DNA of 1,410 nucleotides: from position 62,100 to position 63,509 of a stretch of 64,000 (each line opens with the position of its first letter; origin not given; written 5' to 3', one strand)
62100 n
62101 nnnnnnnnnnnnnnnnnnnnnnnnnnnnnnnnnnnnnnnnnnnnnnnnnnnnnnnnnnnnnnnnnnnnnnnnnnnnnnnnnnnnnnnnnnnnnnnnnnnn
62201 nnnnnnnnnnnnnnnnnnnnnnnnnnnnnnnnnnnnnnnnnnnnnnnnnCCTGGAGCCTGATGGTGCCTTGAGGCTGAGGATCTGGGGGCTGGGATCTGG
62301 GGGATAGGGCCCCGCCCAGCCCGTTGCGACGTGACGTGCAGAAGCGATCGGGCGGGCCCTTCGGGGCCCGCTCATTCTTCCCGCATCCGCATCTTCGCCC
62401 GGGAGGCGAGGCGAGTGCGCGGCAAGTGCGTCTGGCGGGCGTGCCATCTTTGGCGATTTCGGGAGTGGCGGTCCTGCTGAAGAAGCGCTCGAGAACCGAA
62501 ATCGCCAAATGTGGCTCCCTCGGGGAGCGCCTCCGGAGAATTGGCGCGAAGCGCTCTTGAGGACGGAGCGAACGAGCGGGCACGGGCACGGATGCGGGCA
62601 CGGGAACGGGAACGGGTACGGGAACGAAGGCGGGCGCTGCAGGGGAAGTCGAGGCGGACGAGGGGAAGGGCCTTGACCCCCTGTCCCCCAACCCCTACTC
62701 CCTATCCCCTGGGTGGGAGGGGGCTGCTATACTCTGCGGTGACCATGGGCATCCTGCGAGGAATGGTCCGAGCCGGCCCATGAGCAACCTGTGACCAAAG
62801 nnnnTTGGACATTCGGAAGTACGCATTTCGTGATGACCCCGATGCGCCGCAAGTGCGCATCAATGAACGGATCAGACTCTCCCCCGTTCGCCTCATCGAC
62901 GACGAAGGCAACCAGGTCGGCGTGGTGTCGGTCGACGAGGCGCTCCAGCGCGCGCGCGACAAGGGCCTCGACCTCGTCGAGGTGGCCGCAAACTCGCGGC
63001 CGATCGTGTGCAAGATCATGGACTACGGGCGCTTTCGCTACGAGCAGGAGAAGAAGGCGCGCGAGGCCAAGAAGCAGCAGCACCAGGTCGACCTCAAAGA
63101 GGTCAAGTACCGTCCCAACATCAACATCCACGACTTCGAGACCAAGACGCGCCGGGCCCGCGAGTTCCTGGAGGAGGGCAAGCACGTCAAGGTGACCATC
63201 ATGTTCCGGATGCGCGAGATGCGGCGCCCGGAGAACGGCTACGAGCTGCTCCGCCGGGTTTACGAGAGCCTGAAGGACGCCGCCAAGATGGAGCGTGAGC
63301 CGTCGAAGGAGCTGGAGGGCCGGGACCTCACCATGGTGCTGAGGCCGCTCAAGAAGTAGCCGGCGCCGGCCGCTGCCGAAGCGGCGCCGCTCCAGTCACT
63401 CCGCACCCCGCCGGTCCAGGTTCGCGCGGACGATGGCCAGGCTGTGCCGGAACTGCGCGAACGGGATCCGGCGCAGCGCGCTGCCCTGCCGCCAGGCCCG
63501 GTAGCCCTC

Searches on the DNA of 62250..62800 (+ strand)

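Call 26: search_rna_families(source=window, start=62250, end=62800, threshold=evalue, max_evalue=10, show_alignments=2)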
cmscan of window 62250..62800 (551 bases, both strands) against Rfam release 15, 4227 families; matches with E-value up to 10: 17.
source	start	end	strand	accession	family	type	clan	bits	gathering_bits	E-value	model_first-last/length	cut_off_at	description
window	62639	62711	+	RF03486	mir-3940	Gene; miRNA;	-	20.6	84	0.36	1-92/92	no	mir-3940 microRNA precursor family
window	62671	62729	+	RF00767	mir-150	Gene; miRNA;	-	18.6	55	0.43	1-82/82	no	mir-150 microRNA precursor family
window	62640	62710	-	RF00772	mir-328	Gene; miRNA;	-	18.1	70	2.3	1-75/75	no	mir-328 microRNA precursor family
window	62608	62712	+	RF03620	mir-1233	Gene; miRNA;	-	17.8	87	2.5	1-82/82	no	mir-1233 microRNA precursor family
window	62307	62384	-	RF01677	P35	Gene; sRNA;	-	17.4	70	4.9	1-62/62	no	Pseudomonas sRNA P35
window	62643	62702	-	RF03778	mir-483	Gene; miRNA;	-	16.8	60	2.4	1-75/75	no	mir-483 microRNA precursor family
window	62250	62304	+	RF03214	mir-769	Gene; miRNA;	-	16.3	57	2.6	26-81/81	5'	mir-769 microRNA precursor family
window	62647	62702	-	RF00771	mir-185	Gene; miRNA;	-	16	60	4.3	1-79/79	no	mir-185 microRNA precursor family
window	62432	62522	+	RF04243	MIR169_3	Gene; miRNA;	CL00098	15.4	70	6.5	1-109/109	no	MIR169_3 microRNA precursor family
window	62637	62708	-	RF01918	mir-1249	Gene; miRNA;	-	15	83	3.3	1-75/75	no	mir-1249 microRNA precursor family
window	62279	62323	-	RF01525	TB10Cs2H1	Gene; snRNA; snoRNA; HACA-box;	-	14.7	35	3.9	1-66/66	no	Trypanosomatid snoRNA TB10Cs2H1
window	62677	62731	-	RF00767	mir-150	Gene; miRNA;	-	14.5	55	4.8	1-82/82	no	mir-150 microRNA precursor family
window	62640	62709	-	RF03417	mir-343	Gene; miRNA;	-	14.4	70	4.8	1-70/70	no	mir-343 microRNA precursor family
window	62614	62721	+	RF01872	MEG3_2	Gene; lncRNA;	-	13.6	60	4.2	1-105/105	no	Maternally expressed 3 conserved region 2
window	62272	62373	-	RF02237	asX3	Gene; sRNA;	-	12.5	40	4.7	1-182/182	no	Xanthomonas sRNA asX3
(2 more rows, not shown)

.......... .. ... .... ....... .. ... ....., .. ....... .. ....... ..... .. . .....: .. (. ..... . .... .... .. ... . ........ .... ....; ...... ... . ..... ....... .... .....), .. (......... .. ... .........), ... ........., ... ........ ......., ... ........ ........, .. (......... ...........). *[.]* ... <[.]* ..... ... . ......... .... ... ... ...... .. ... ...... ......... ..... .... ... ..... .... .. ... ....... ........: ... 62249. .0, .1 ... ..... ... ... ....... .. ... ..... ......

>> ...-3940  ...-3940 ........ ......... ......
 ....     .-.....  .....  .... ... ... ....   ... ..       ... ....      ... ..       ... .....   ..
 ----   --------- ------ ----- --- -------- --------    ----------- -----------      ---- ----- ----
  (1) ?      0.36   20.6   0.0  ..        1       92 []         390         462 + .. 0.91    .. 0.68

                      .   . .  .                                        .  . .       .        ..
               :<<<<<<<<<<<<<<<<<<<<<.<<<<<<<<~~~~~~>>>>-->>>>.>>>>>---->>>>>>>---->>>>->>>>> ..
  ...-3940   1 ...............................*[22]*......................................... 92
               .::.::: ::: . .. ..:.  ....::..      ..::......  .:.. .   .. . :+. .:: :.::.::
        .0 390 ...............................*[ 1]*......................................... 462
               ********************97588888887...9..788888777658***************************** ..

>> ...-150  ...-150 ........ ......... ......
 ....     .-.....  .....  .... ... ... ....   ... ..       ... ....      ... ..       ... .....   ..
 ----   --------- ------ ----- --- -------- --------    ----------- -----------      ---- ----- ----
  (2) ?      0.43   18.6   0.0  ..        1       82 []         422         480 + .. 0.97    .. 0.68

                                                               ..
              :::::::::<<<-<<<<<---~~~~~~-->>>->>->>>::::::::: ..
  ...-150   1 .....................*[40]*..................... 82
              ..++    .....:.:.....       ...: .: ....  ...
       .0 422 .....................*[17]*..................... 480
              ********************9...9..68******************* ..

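Call 38: build_rna_model(alignment_id=A2)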
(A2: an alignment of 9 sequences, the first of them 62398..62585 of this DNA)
Model R1 built from alignment A2 (9 sequences, 190 columns); structure: RNAalifold consensus.
model positions 188; base pairs 61; branch points 2; effective number of sequences 0.86; information 0.59 bits per position. Calibrated on 0.2 Mb of random sequence (short: E-values are rough).
structure used (alignment columns):
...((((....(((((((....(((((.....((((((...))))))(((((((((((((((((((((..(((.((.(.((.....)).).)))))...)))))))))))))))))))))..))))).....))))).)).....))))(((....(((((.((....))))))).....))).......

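Call 39: search_with_rna_model(model_id=R1, source=window, filters=off, max_evalue=10)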
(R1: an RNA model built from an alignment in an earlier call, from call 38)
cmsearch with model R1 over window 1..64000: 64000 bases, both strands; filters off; matches with E-value up to 10: 134.
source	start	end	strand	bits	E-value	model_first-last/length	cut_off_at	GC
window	62396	62584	+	185.5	2.9e-40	1-188/188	no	0.67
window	9234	9368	-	51.1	4.4e-10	1-188/188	no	0.7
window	62382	62562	-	31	1.5e-05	1-188/188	no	0.66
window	5624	5716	-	21.3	0.0021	1-188/188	no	0.7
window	36855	36944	+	14.9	0.061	1-188/188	no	0.7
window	5945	6032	+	14.7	0.066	1-188/188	no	0.69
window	12735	12805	-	12.6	0.2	1-188/188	no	0.72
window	36842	36897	-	12.5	0.21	1-188/188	no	0.75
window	29110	29175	-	11.9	0.28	1-188/188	no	0.62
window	42451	42657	+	11.7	0.32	1-188/188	no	0.67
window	56023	56103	+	11.7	0.32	1-188/188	no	0.77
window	4261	4359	+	11.3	0.38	1-188/188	no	0.7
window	21359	21422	+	10.9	0.47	1-188/188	no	0.75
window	53632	53681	-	10.8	0.5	1-188/188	no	0.78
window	49915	50066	+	10.1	0.73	1-188/188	no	0.65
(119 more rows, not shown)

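Call 40: search_with_rna_model(model_id=R1, sources=[window, L001, L003, L004, L005, L006, L008, L009, L010, L014, L015, L016, L017, L018, L021, L022, L023, L024, L025, L026, L027, L030, L031, L032, L034, L036, L037, L039, L041, L043, L045, L047, L048, L049, L050, L051, L052, L053, L054, L056, L057, L058, L059, L060, L062, L063, L064, L065, L067, L068, L070, L071, L073, L074, L075, L076, L078, L079, L080, L081, L082, L083, L084, L085, L087, L088, L089, L090, L091, L092, L093, L094, L095, L096, L097, L098, L100, L101, L102, L103, L104, L107, L108, L109, L110, L112, L113, L114, L115, L116, L117, L118, L119, L121, L122, L123, L125, L130, L072, L077], max_evalue=1e-8, make_alignment=true)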
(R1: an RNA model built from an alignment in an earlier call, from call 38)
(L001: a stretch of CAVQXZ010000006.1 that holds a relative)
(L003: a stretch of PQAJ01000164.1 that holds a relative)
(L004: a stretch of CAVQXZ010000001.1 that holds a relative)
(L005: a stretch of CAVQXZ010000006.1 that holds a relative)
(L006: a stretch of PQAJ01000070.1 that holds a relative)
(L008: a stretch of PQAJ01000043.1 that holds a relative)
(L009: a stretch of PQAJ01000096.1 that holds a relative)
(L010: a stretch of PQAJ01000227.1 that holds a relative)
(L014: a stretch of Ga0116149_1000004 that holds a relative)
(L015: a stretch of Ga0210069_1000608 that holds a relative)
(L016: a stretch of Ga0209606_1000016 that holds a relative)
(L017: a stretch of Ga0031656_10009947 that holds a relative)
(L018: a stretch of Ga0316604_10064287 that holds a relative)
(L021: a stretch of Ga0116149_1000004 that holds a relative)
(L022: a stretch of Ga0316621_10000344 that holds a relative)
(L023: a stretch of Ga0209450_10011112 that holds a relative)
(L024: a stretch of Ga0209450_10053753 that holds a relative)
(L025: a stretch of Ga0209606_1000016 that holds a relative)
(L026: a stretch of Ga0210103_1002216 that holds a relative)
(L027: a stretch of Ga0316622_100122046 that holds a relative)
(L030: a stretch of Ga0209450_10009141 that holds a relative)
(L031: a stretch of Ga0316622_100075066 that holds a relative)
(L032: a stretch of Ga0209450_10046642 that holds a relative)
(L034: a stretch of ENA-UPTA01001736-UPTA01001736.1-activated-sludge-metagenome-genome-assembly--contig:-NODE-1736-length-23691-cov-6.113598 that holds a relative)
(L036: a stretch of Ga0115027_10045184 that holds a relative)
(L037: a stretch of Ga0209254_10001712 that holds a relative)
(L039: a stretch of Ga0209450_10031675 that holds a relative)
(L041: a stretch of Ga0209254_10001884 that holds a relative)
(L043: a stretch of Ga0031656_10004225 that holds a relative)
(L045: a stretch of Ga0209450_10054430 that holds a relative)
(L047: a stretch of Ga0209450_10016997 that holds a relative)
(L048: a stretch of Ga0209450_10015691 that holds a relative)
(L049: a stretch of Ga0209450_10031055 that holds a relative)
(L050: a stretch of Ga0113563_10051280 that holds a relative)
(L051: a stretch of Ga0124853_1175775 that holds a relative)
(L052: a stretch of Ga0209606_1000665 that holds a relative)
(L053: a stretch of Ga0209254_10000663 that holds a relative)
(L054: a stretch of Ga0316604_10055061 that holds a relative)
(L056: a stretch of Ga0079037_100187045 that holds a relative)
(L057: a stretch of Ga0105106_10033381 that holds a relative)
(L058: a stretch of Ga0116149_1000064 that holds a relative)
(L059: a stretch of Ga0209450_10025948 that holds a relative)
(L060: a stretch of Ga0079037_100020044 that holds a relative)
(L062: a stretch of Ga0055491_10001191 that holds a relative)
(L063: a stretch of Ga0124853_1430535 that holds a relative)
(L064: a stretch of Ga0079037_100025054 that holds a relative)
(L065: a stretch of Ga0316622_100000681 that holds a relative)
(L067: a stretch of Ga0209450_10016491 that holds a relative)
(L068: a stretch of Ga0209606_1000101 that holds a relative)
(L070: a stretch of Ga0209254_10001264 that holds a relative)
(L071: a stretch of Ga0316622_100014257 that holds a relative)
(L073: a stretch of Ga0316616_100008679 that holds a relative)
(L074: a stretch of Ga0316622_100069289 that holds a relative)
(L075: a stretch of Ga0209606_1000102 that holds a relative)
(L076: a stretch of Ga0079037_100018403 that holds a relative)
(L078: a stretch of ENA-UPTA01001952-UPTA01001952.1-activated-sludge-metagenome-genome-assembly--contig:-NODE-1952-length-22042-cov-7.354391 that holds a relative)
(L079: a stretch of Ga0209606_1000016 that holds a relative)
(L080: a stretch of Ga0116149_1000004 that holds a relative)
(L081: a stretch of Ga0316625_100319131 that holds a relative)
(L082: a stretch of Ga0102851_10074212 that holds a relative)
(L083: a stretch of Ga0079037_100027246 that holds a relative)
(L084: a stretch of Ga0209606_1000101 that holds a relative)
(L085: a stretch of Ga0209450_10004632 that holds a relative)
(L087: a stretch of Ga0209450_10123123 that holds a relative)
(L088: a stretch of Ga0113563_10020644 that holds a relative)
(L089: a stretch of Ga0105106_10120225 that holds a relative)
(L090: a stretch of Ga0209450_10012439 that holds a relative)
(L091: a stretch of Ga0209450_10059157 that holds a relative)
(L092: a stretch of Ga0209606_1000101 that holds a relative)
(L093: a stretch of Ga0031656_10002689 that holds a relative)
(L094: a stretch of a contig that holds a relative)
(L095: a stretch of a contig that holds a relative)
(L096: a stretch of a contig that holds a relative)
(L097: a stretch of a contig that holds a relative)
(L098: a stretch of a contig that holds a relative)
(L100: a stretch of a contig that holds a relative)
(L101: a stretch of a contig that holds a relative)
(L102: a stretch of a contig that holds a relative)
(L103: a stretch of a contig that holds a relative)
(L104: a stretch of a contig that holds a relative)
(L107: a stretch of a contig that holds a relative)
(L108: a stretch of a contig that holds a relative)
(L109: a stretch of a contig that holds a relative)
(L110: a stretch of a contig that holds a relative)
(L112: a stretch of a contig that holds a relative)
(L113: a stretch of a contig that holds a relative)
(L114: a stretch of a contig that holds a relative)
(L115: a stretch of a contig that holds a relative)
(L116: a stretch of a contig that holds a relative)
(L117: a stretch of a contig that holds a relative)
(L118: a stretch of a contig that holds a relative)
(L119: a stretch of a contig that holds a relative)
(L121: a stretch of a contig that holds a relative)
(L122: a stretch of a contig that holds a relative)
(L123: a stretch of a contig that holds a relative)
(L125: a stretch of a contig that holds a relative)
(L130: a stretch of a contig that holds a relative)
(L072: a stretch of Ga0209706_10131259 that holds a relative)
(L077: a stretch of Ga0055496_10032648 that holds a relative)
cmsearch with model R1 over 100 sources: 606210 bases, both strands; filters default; matches with E-value up to 1e-8: 115.
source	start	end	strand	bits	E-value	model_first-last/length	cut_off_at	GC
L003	7589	7776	-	221.1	2.8e-47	1-188/188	no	0.65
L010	3971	4158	-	211.9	3.3e-45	1-188/188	no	0.66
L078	1878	2065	-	211.6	3.9e-45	1-188/188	no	0.65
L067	3543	3730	-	210.9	5.5e-45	1-188/188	no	0.66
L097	1184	1371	+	210.1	8.3e-45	1-188/188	no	0.65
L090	3520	3707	+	209.3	1.2e-44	1-188/188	no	0.65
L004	2821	3008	+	208.6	1.8e-44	1-188/188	no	0.67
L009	942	1129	+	207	4.2e-44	1-188/188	no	0.64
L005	713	900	+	206.4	5.7e-44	1-188/188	no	0.66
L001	868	1055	+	206.2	6.2e-44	1-188/188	no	0.65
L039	2216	2403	+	206.1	6.7e-44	1-188/188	no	0.67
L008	90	277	+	204.6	1.5e-43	1-188/188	no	0.66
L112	318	505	+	204.2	1.7e-43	1-188/188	no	0.65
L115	646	833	+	204.2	1.7e-43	1-188/188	no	0.65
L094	1570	1757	+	203.7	2.3e-43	1-188/188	no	0.68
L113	4363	4549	-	203.5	2.5e-43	1-188/188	no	0.65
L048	1777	1964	-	202.4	4.4e-43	1-188/188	no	0.66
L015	1925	2112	+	202.1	5.2e-43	1-188/188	no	0.66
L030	4825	5012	-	202.1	5.3e-43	1-188/188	no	0.65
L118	1423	1610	+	199.1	2.5e-42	1-188/188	no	0.66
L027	1335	1522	+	198.9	2.7e-42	1-188/188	no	0.65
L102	6683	6872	-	196.7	8.6e-42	1-188/188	no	0.67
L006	3559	3747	-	196.5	9.3e-42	1-188/188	no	0.65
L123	651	838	+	195.8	1.4e-41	1-188/188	no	0.64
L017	274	461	-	195.1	1.9e-41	1-188/188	no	0.66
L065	5936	6123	-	193.1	5.5e-41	1-188/188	no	0.67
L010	2368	2555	-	193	5.6e-41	1-188/188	no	0.65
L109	202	389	+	192.2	8.6e-41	1-188/188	no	0.65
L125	731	918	-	190.6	2e-40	1-188/188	no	0.65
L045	1835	2022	+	190.1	2.6e-40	1-188/188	no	0.64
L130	11622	11809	+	189.9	2.9e-40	1-188/188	no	0.65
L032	449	637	+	188.2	6.8e-40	1-188/188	no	0.69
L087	1009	1196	-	187.6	9.6e-40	1-188/188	no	0.63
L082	886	1073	-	186.3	1.8e-39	1-188/188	no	0.66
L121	2247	2434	-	184.3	5.2e-39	1-188/188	no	0.68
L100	1374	1562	-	182.9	1.1e-38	1-188/188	no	0.65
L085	1865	2052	-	181.9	1.8e-38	1-188/188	no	0.65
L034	3714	3900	+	181.7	1.9e-38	1-188/188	no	0.66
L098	1293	1480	-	181.7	2e-38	1-188/188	no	0.65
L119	728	915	-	180.7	3.3e-38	1-188/188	no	0.66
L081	192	379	+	180.4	3.9e-38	1-188/188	no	0.64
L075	8449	8637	-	180.2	4.4e-38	1-188/188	no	0.66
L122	3336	3523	-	179.5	6.1e-38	1-188/188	no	0.65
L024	1355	1543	+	177.7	1.6e-37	1-188/188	no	0.69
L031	2095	2282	-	177.2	2e-37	1-188/188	no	0.62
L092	8116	8302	+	177.1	2.2e-37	1-188/188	no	0.66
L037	9732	9920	-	177.1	2.2e-37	1-188/188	no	0.68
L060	186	373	-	175.9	3.9e-37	1-188/188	no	0.64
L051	2452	2639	-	175.8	4.3e-37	1-188/188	no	0.66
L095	1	185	-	175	6.3e-37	1-184/188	3'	0.66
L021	10058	10245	-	173.9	1.1e-36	1-188/188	no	0.66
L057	1944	2131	-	173.8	1.2e-36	1-188/188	no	0.67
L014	3195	3382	-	173.3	1.5e-36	1-188/188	no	0.62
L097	72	260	+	172.9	1.8e-36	1-188/188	no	0.69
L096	5416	5603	-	172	3e-36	1-188/188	no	0.69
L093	6614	6801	+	171.6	3.6e-36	1-188/188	no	0.69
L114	2266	2453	-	171.6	3.6e-36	1-188/188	no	0.69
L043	1632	1820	-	171.3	4.3e-36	1-188/188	no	0.71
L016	2104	2291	+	171.2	4.6e-36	1-188/188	no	0.65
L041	8881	9068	-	170.8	5.4e-36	1-188/188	no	0.7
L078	5230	5418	-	170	8.6e-36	1-188/188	no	0.65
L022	3192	3378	-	169.5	1.1e-35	1-188/188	no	0.66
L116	3944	4130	-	169.5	1.1e-35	1-188/188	no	0.66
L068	3245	3432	-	167.3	3.5e-35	1-188/188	no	0.67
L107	5234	5421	-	167.3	3.5e-35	1-188/188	no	0.67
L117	102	289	-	167.3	3.5e-35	1-188/188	no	0.67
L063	1204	1392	+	166.7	4.7e-35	1-188/188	no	0.67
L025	4760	4947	+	166.5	5.2e-35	1-188/188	no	0.68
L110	770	957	-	165.8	7.4e-35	1-188/188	no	0.68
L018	575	763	-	165.1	1e-34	1-188/188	no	0.69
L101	3356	3546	+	165.1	1.1e-34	1-188/188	no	0.68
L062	2442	2629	+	165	1.1e-34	1-188/188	no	0.69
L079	4441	4629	+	164.4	1.5e-34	1-188/188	no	0.69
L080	883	1070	-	164.1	1.8e-34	1-188/188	no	0.66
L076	4129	4317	+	163.7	2.2e-34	1-188/188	no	0.67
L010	390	577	-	161.6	6.4e-34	1-188/188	no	0.65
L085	1187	1375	-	161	9e-34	1-188/188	no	0.68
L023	2604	2791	+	160.6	1.1e-33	1-188/188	no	0.66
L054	1530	1718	-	160.4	1.2e-33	1-188/188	no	0.67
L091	226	413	-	159.3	2.1e-33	1-188/188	no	0.67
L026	332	520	+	156.8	7.6e-33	1-188/188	no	0.67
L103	1135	1323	+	156.8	7.6e-33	1-188/188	no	0.67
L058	4568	4748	+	156.2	1.1e-32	1-188/188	no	0.66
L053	3137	3321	+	156.1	1.1e-32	1-188/188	no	0.72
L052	6700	6888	+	155.5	1.5e-32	1-188/188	no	0.71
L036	1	186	+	152.8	6.2e-32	4-188/188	5'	0.66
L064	3953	4139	+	152.4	7.4e-32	1-188/188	no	0.69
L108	4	190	+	152.4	7.4e-32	1-188/188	no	0.69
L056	1306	1495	+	150.4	2.2e-31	1-188/188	no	0.67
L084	6136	6325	+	148.2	6.5e-31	1-188/188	no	0.64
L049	451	639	+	147.4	1e-30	1-188/188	no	0.68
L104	4556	4744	-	146.5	1.6e-30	1-188/188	no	0.67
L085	4060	4248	-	142.5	1.2e-29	1-188/188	no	0.69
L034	809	1000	+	138.3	1.1e-28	1-188/188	no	0.69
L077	1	160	-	136.4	3e-28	1-160/188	3'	0.68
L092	5439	5630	+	131.5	3.8e-27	1-188/188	no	0.69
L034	1037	1228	+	131.3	4e-27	1-188/188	no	0.68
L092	5205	5396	+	129.1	1.3e-26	1-188/188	no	0.69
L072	950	1082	+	113.8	3.6e-23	12-140/188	no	0.63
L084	9741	9932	+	112.2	7.9e-23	1-188/188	no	0.69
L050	1951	2130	+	109.7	2.9e-22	1-188/188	no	0.67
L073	3507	3793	+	102.1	1.5e-20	1-188/188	no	0.69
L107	10073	10267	+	101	2.6e-20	1-188/188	no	0.7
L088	3961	4247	+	100.5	3.5e-20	1-188/188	no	0.69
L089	1447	1733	+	94.2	8.8e-19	1-188/188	no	0.68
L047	1883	2169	+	92.5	2.1e-18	1-188/188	no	0.68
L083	3589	3752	+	89.8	8.5e-18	1-188/188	no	0.62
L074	1404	1690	-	85.8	6.7e-17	1-188/188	no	0.68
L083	1623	1909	-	85.2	9.1e-17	1-188/188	no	0.7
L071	2722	3008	-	78.8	2.5e-15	1-188/188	no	0.7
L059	2759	3048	-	78.4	3.2e-15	1-188/188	no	0.68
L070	2823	3102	-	76.5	8.5e-15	1-188/188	no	0.71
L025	4791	4906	-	55.5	4.2e-10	17-133/188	no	0.66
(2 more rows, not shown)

Alignment A5: 115 matches aligned to the model, 387 columns, each read 5' to 3' on its own strand. Consensus structure (alignment columns), stored with it:
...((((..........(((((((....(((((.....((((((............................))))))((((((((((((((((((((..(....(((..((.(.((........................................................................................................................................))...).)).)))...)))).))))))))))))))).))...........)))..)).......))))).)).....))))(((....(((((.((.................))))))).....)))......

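Call 64: search_dna_similar(query=window:62396-62590:+, collection=plasmids, mode=distant, max_rows=5)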
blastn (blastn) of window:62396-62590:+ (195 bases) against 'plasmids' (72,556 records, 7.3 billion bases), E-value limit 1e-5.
No match.

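Call 65: search_dna_similar(query=window:62396-62590:+, collection=phages, mode=distant, max_rows=5)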
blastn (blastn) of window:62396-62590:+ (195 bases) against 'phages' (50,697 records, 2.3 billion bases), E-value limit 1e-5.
No match.

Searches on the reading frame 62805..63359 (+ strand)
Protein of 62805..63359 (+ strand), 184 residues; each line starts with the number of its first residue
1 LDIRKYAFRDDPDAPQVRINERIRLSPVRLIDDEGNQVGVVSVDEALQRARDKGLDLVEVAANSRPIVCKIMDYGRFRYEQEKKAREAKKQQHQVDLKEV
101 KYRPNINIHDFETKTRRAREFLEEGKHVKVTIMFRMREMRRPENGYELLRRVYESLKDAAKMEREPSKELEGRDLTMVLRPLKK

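Call 66: search_protein_families(library=pfam, proteins=[window:62805-63359:+], max_evalue=0.00001)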
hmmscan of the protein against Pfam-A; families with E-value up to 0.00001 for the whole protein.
window:62805-63359:+ (184 aa): 2 families
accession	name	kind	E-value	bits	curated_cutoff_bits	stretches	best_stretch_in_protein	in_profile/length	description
PF05198.21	IF3_N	-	2.9e-32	111.1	26.9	1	19-88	1-70/70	Translation initiation factor IF-3, N-terminal domain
PF00707.27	IF3_C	-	9.2e-30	102.9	34.8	1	95-181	1-85/86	Translation initiation factor IF-3, C-terminal domain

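Call 69: find_encoding_contigs(protein=window:62805-63359:+, flank=1000, max_places=3)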
Protein window:62805-63359:+ (184 aa): no gene with exactly this product is on record in the collection.
